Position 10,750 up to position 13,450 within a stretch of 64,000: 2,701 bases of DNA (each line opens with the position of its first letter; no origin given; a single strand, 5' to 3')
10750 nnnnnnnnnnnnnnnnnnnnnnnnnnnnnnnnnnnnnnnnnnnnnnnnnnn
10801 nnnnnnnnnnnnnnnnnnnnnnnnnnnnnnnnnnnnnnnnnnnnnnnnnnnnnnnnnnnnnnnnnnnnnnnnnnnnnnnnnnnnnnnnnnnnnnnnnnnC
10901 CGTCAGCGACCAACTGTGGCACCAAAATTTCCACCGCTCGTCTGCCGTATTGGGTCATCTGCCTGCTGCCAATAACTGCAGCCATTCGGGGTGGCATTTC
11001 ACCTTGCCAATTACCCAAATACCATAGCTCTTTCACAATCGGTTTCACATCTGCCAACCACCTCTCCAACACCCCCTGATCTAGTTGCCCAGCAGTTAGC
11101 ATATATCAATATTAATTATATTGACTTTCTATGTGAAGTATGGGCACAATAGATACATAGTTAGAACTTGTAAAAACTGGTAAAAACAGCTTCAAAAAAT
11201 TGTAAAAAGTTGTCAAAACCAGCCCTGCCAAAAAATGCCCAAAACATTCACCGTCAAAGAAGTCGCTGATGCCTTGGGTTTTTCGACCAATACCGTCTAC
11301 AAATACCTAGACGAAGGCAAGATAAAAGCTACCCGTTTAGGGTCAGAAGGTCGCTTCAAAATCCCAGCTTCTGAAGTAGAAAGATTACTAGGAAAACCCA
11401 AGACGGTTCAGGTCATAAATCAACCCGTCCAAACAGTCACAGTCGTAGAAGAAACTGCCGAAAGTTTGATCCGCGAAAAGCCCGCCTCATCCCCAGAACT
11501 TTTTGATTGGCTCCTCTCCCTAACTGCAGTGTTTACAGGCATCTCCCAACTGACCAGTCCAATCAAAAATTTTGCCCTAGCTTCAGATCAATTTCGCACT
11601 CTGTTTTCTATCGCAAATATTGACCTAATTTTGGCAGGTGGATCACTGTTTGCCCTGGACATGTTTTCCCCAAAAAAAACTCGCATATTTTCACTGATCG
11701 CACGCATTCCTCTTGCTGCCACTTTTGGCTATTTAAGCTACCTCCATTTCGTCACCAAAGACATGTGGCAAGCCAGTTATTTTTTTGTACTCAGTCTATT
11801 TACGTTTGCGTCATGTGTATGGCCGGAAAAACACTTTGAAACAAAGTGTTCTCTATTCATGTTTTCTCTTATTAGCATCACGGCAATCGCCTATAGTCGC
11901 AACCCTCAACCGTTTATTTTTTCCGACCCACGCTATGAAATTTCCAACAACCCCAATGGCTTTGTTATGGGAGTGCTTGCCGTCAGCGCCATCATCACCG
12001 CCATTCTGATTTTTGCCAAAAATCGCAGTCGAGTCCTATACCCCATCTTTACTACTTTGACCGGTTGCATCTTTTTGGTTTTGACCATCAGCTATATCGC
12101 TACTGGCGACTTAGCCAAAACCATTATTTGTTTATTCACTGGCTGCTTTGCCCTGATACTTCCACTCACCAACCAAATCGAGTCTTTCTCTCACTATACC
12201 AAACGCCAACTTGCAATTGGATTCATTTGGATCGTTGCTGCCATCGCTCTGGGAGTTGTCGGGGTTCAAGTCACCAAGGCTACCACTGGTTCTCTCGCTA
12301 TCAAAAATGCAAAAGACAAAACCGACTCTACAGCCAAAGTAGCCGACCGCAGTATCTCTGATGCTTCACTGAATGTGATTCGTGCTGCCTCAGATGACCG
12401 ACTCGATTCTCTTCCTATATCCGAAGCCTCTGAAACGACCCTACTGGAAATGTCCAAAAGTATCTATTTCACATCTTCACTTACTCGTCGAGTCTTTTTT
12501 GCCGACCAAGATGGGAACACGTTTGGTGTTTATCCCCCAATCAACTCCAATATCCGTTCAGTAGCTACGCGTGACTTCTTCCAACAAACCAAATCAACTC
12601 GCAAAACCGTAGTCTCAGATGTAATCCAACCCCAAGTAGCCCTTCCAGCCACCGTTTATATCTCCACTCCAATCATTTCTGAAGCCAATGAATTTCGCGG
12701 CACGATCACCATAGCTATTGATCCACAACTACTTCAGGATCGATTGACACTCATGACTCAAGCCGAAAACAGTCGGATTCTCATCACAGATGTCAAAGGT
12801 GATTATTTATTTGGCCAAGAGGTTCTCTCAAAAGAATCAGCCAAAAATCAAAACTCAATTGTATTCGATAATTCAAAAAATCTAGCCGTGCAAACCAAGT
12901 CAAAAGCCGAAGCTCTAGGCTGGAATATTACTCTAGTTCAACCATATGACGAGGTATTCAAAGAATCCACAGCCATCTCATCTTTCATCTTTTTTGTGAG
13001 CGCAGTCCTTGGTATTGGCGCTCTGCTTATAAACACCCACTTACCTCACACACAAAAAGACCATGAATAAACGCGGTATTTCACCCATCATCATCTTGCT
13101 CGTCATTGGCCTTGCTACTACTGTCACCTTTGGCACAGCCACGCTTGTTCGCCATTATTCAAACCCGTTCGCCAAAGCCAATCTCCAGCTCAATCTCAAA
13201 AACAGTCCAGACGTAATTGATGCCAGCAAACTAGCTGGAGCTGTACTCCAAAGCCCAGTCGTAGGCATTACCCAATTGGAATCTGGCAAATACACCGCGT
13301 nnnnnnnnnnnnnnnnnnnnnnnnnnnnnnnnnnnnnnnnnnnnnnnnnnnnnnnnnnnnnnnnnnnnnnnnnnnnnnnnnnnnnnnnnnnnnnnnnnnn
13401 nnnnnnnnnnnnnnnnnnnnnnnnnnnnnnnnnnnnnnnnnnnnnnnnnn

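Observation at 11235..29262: Two-gene module: HTH-polytopic-Cache membrane protein translationally coupled to a 5399-aa repeat protein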

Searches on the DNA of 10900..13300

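Call 58: search_rna_families(source=window, start=10900, end=13300, threshold=evalue, max_evalue=1)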
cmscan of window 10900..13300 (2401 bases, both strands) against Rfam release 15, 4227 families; matches with E-value up to 1: 0.
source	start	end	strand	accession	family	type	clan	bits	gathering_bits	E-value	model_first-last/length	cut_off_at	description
